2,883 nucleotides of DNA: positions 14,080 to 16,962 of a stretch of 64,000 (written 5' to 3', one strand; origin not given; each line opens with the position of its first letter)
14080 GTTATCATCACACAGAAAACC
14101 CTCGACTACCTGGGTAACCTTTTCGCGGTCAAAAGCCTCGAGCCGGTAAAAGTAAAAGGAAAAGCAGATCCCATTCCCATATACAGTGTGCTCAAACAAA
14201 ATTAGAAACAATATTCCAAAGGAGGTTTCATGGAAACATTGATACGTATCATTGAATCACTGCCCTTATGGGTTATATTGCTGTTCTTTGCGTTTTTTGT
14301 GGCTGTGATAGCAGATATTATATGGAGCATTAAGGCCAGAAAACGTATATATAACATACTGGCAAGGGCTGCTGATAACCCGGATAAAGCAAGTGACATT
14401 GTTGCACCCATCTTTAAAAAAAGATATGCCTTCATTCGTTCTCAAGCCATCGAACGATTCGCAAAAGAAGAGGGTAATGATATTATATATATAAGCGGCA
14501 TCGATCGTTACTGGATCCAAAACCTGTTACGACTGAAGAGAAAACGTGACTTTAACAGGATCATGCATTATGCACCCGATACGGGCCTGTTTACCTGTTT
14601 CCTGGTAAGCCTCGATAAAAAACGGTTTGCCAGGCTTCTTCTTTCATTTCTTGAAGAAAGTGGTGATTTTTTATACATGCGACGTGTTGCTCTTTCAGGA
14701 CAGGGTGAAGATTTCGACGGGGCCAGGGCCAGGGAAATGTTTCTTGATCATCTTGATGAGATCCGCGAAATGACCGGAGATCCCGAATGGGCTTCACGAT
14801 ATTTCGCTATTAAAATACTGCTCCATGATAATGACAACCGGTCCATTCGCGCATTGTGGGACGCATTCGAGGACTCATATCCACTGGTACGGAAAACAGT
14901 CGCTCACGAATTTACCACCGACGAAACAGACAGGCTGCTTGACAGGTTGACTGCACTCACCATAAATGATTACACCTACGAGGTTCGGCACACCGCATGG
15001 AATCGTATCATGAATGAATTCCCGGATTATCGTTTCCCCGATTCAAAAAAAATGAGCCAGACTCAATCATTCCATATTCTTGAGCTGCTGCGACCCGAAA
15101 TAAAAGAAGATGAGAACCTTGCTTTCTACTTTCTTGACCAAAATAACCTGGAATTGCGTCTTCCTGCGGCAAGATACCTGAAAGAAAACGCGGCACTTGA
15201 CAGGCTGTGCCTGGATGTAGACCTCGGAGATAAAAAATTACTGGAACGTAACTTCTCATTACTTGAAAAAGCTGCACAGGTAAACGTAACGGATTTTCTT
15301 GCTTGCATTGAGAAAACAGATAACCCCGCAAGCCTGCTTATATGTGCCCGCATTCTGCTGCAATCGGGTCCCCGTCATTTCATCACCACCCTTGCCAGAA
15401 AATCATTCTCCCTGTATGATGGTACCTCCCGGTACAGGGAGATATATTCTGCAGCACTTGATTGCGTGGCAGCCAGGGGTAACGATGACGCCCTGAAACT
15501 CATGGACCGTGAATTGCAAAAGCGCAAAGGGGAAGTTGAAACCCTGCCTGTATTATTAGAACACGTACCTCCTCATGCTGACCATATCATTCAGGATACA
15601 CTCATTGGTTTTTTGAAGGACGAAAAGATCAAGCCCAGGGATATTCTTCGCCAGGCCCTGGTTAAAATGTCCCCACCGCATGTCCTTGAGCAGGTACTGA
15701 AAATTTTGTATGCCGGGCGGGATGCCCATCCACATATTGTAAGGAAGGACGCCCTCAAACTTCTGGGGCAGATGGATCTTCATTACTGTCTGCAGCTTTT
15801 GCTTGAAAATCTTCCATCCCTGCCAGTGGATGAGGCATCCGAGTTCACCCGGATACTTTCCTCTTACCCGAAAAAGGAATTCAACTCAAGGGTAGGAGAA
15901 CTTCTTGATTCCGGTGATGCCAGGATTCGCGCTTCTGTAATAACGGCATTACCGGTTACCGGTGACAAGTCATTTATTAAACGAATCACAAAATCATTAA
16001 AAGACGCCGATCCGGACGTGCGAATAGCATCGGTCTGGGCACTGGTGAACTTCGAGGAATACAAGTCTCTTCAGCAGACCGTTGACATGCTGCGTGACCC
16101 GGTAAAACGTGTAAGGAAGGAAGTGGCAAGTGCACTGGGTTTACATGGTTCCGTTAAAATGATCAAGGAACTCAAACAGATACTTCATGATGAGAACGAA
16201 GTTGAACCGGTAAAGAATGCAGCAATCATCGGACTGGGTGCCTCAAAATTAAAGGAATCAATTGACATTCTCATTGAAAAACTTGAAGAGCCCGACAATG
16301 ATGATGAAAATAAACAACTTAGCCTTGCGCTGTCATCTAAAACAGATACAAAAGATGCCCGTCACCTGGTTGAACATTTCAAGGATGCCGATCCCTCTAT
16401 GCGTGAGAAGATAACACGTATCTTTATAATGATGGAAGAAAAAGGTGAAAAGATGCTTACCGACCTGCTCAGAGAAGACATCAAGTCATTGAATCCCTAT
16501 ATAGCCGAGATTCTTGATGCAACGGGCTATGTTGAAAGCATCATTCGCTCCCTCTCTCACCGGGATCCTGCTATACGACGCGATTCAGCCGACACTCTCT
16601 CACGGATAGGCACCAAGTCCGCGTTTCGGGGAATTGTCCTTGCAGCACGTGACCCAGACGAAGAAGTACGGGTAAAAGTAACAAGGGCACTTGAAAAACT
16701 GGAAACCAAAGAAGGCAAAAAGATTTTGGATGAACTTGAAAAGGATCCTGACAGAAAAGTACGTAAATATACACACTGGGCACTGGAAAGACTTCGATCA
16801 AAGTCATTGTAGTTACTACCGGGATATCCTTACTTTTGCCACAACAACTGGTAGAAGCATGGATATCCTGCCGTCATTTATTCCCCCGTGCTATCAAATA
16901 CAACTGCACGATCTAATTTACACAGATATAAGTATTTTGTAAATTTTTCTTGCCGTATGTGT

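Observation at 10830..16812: Local cyclic-nucleotide circuit: cNMP-gated MscS channel divergent from GAF-PAS adenylyl cyclase + HEAT-repeat membrane protein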

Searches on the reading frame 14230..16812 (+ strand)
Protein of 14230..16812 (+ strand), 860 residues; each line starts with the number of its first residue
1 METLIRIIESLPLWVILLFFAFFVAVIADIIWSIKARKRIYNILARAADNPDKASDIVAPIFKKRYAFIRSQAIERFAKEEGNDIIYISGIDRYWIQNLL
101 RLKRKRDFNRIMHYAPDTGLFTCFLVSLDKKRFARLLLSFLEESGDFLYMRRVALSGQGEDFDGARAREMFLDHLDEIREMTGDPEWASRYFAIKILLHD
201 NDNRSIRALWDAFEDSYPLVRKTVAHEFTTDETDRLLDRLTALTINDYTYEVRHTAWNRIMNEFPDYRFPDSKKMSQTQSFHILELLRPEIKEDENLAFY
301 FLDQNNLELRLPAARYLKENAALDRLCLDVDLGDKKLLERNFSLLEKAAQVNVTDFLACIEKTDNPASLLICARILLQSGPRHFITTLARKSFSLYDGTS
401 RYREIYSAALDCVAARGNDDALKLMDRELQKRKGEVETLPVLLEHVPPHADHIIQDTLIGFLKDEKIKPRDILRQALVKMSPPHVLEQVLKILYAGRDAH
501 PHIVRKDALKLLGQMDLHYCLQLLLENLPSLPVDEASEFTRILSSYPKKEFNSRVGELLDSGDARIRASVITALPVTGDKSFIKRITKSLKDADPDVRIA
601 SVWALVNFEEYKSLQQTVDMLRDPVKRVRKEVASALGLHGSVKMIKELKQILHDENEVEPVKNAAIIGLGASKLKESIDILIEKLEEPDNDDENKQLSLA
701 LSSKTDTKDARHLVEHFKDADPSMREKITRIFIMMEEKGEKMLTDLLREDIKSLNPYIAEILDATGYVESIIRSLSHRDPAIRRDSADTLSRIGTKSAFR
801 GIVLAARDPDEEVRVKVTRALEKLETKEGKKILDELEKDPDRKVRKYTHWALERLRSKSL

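Call 5: search_protein_families(library=pfam, proteins=[window:14230-16812:+], max_evalue=0.01)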
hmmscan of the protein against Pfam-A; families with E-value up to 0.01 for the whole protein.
window:14230-16812:+ (860 aa): 9 families
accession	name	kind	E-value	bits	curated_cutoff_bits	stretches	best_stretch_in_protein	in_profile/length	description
PF13646.12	HEAT_2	-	1.2e-33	115.7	27.7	5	557-637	6-88/88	HEAT repeats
PF02985.28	HEAT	-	1e-17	62.9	23.5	0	584-608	3-27/31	HEAT repeat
PF13513.12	HEAT_EZ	-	2.3e-08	34.8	27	0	583-607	30-54/55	HEAT-like repeat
PF03130.22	HEAT_PBS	-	1.4e-05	25.6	20.9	0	662-686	2-26/27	PBS lyase HEAT-like repeat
PF00514.29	Arm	-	0.00011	22.6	20.6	0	590-607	21-38/41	Armadillo/beta-catenin-like repeat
PF01347.28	Vitellogenin_N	-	0.0011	18.1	24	0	592-636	543-589/590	Lipoprotein amino terminal region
PF21581.3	SCD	-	0.0023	18.6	27.5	0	579-615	28-64/75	Stromalin conservative domain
PF12717.13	Cnd1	-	0.0029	18.1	26.4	0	580-629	57-105/162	non-SMC mitotic condensation complex subunit 1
PF12974.12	Phosphonate-bd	-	0.0074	16.1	27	0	763-838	158-231/242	ABC transporter, phosphonate, periplasmic substrate-binding protein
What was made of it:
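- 14230..16812 (+): Membrane-anchored cytoplasmic HEAT solenoid (860 aa). The N-terminal transmembrane anchor is about aa 11-34 (nt 14260-14331). HEAT_2 1.2e-33 (call 5).
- Checked: HEAT protein, 14230-16812, 860 aa: HEAT_2 1.2e-33 in 5 stretches and HEAT_PBS 1.4e-5 (call 5).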

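Call 6: search_protein_families(library=ncbifam, proteins=[window:14230-16812:+], max_evalue=0.01)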
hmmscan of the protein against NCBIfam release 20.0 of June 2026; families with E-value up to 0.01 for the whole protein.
window:14230-16812:+ (860 aa): 7 families
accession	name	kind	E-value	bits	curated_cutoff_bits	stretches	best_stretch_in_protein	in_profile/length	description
NF010374.0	PRK13800.1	equivalog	9.2e-14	50.6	1196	2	667-854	614-802/898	fumarate reductase/succinate dehydrogenase flavoprotein subunit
NF045915.1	PhycobilmeDegNblB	equivalog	5e-13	49.1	300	2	774-845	138-209/214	phycobilisome degradation protein NblB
TIGR02270.1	TIGR02270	subfamily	1.2e-07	31.1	206.8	0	563-657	38-131/410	TIGR02270 family protein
NF045662.1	DVU0298_fam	equivalog_domain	6.6e-07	29.1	75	0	535-621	100-185/213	DVU0298 family protein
NF007244.0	PRK09687.1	equivalog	9.8e-07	28.3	275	1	560-718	102-267/285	putative lyase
NF058505.1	phyc_lyase_CpeY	equivalog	6.8e-05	21.6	600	0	550-617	146-214/419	C-phycoerythrin alpha-cysteine-82 phycoerythrobilin lyase CpeY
NF058502.1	phyc_lyase_CpcE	equivalog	0.001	18.6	330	0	562-630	54-122/260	C-phycocyanin alpha-cysteine-84 phycocyanobilin lyase subunit CpcE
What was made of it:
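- On PBS lyase (CpcE/F, NblB): CpcE 18.6 bits against 330 (call 6).
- Weak HEAT_PBS and NblB/CpcE model hits (calls 5, 6). The hits reflect the repeat type only, with NblB at 49 bits against a cut-off of 300 (call 6).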

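Call 11: find_homologous_proteins(query=window:14230-16812:+, max_evalue=0.00001)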
Query window:14230-16812:+ (860 aa): 119 proteins with E <= 0.00001 among 8000 candidates.
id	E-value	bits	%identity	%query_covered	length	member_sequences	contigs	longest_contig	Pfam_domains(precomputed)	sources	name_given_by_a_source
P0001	0.0e+0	1796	93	100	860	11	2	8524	PF02985.29,PF03130.23,PF13513.13,PF13646.13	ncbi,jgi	jgi:HEAT repeat protein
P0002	0.0e+0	1430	73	100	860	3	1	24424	PF00514.30,PF02985.29,PF03130.23,PF13513.13,PF13646.13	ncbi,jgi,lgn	-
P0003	2.2e-283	961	52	100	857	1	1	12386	PF02985.29,PF03130.23,PF13513.13,PF13646.13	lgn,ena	-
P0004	9.6e-278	942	52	100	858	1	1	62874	PF21581.4,PF12717.14,PF02985.29,PF03130.23,PF13513.13,PF13646.13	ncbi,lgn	-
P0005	8.4e-276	936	52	100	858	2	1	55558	PF02985.29,PF03130.23,PF13513.13,PF13646.13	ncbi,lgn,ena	-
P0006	1.4e-275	935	52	99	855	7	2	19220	PF02985.29,PF13646.13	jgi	jgi:HEAT repeat protein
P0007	2.5e-275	934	53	97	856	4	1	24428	PF02985.29,PF13513.13,PF13646.13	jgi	-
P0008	6.6e-271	919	52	96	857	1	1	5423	PF02985.29,PF13513.13,PF13646.13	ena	-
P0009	2.6e-268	911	52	94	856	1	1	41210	PF02985.29,PF03130.23,PF13513.13,PF13646.13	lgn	-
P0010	2.7e-266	904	50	100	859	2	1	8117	PF02985.29,PF13513.13,PF13646.13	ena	-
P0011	3.8e-265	900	50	100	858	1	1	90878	PF12717.14,PF02985.29,PF03130.23,PF13513.13,PF13646.13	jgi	jgi:HEAT repeat protein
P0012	1.2e-264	899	50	100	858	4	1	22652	PF12717.14,PF02985.29,PF03130.23,PF13513.13,PF13646.13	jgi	jgi:HEAT repeat protein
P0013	1.3e-263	895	49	100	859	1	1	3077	PF02985.29,PF03130.23,PF13513.13,PF13646.13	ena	-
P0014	2.1e-263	895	50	99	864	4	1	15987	PF02985.29,PF03130.23,PF13513.13,PF13646.13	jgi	jgi:HEAT repeat protein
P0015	7.9e-262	889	49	99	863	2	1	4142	PF02985.29,PF03130.23,PF13513.13,PF13646.13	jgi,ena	-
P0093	9.1e-214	730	45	99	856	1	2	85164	PF02985.29,PF03130.23,PF13513.13,PF13646.13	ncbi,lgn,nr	ncbi:MAG: HEAT repeat domain-containing protein [Calditrichaeota bacterium]|nr:MAG: HEAT repeat doma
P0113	1.5e-182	627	39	100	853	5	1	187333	PF12717.14,PF00514.30,PF02985.29,PF13513.13,PF13646.13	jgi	jgi:HEAT repeat protein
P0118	3.4e-156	540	36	99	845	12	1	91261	PF21581.4,PF02985.29,PF13513.13,PF13646.13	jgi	jgi:HEAT repeat protein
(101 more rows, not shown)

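Call 14: find_related_loci(query=A1, collection=genome_contigs, flank=8000)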
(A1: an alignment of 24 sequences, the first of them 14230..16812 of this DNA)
Query A1 (860 aa) in genome_contigs; peptide patterns used: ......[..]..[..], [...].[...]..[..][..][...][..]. (x = any residue, [..] = any of these).
171 stretches matched a pattern; 160 encode a relative of the query (tblastn E <= 1e-3); the best 80 are kept; 80 distinct loci.
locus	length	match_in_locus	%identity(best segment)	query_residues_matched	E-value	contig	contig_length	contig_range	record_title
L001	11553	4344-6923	91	1-860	0e+0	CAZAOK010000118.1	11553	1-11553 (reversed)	MAG TPA_asm: uncultured Leptospiraceae bacterium isolate SRP252850_co1_61 genome assembly, contig: NODE_10707_length_115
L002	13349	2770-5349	73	1-860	0e+0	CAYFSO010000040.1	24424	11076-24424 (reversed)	MAG TPA_asm: uncultured Leptospiraceae bacterium isolate ERP107533_co1_200 genome assembly, contig: NODE_1219_length_244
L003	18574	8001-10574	52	1-860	0e+0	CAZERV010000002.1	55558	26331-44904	MAG TPA_asm: uncultured Spirochaetaceae bacterium isolate binchicken_co136_132 genome assembly, contig: NODE_257_length_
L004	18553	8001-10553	53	10-860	0e+0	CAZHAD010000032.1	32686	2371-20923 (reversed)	MAG TPA_asm: uncultured Leptospirales bacterium isolate SRP185410_co2_360 genome assembly, contig: NODE_1407_length_3268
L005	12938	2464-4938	52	32-860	0e+0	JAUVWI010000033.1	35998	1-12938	MAG: Spirochaetales bacterium isolate CSMAG_1186 CSMAG_1186_k127_3529919_length_35998_cov_51.0202, whole genome shotgun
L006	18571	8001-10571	49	1-860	0e+0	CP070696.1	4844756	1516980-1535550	MAG: Spirochaetaceae bacterium isolate bin59 chromosome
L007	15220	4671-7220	49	1-860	0e+0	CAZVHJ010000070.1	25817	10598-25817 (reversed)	MAG TPA_asm: uncultured Spirochaetaceae bacterium isolate binchicken_co178_254 genome assembly, contig: NODE_2604_length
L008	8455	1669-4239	47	1-860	0e+0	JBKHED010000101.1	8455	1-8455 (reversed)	MAG: Spirochaetaceae bacterium isolate D1M04_9 NODE_4360_length_8455_cov_13.067024, whole genome shotgun sequence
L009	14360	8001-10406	51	62-860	0e+0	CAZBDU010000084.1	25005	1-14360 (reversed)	MAG TPA_asm: uncultured Spirochaetaceae bacterium isolate binchicken_co178_265 genome assembly, contig: NODE_2697_length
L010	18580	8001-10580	47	3-860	0e+0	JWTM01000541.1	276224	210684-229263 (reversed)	Candidatus Marispirochaeta associata strain JC231 contig540, whole genome shotgun sequence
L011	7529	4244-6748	46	25-860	0e+0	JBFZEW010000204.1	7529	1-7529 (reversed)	MAG: Spirochaetota bacterium isolate PPR_0598 k121_5256211, whole genome shotgun sequence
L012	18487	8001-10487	46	26-860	0e+0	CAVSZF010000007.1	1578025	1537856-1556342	MAG: uncultured Spirochaetota bacterium isolate MFD04716.bin.1.88 genome assembly, contig: contig_7252, whole genome sho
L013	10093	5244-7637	48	62-860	0e+0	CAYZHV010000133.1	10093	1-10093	MAG TPA_asm: uncultured Spirochaetaceae bacterium isolate SRP332253_co1_227 genome assembly, contig: NODE_11183_length_1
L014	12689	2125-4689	46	4-860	0e+0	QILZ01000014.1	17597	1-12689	MAG: Spirochaetales bacterium isolate SZUA-6 Ga0063293_10002522, whole genome shotgun sequence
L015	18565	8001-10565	46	7-859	0e+0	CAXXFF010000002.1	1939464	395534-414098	MAG: Marispirochaeta sp. isolate 0d38d6bb-cb51-48eb-adf8-254e7494e10b genome assembly, contig: contig_2, whole genome sh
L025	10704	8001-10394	47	62-860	0e+0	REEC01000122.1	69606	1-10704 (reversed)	MAG: Spirochaetaceae bacterium isolate PLM2.Bin13 NODE_237_length_69606_cov_8.54754, whole genome shotgun sequence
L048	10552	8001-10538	43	12-860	0e+0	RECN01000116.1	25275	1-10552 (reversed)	MAG: Spirochaetaceae bacterium isolate DLM2.Bin42 NODE_2274_length_25275_cov_9.99227, whole genome shotgun sequence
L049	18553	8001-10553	42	1-860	0e+0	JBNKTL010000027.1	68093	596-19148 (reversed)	MAG: Spirochaetota bacterium isolate A2.bin.24.permissive NODE_27_length_68093_cov_6.532125, whole genome shotgun sequen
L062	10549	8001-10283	45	101-859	0e+0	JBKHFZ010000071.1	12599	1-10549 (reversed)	MAG: Spirochaetaceae bacterium isolate D1M06_11 NODE_3950_length_12599_cov_9.294643, whole genome shotgun sequence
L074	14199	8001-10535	40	8-860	0e+0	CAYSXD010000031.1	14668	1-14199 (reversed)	MAG TPA_asm: uncultured Spirochaetaceae bacterium isolate SRP128015_co1_298 genome assembly, contig: NODE_6113_length_14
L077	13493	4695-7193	43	34-860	0e+0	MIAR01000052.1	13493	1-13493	MAG: Spirochaetes bacterium GWB1_60_80 gwb1_scaffold_7907, whole genome shotgun sequence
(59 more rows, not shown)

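Call 31: predict_structure(alignment_id=A2)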
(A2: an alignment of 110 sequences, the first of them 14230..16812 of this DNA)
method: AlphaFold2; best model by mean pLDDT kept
length: 860 residues; sequences in the alignment: 110
mean_pLDDT: 89.6   pTM: 0.65
mean pLDDT of the five models: 89.6, 88.1, 87.8, 87.8, 86.8
residues with pLDDT >= 90: 519; 70-90: 320; 50-70: 21; < 50: 0
segments of 3 or more residues with pLDDT < 50: none
pLDDT, mean of each block of 10 residues (from residue 1): 71 81 84 79 82 76 60 79 80 86 89 88 93 89 78 89 94 92 94 96 95 97 96 95 96 96 87 89 92 93 96 96 96 94 97 97 95 96 96 92 94 96 97 93 95 95 93 95 94 90 93 92 90 79 82 90 89 86 92 92 91 89 93 92 91 90 93 92 85 89 90 92 91 91 88 87 90 90 91 88 87 86 82 87 86 75
secondary structure, 60 per line:
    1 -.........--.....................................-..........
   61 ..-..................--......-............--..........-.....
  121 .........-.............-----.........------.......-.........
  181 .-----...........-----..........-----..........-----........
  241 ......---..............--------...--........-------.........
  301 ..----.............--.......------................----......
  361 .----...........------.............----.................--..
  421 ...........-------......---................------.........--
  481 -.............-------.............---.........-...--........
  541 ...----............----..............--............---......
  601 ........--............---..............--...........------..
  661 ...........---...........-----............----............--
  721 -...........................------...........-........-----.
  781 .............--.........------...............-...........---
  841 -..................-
elements in order (helices of 4 or more, strands of 3 or more residues): H2-10 H13-49 H51-62 H64-81 H84-89 H91-102 H105-114 H116-129 H131-143 H149-157 H164-170 H172-181 H187-197 H203-212 H218-227 H233-246 H250-263 H277-284 H292-302 H307-319 H322-328 H335-350 H355-361 H366-376 H383-395 H400-416 H419-431 H439-444 H448-463 H470-478 H482-494 H502-514 H518-526 H533-543 H548-559 H564-577 H580-591 H595-608 H611-622 H626-639 H642-652 H659-671 H675-685 H691-702 H707-718 H722-748 H755-765 H767-774 H780-793 H796-804 H811-825 H827-837 H842-859
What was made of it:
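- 14230..16812 (+): AlphaFold2 pLDDT 89.6, all-helical (call 31).
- On HEAT-repeat solenoid proteins: AlphaFold2 shows 53 helices with pLDDT 89.6 (call 31).
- Checked: AlphaFold2 gives an all-helical solenoid, pLDDT 89.6 (call 31).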
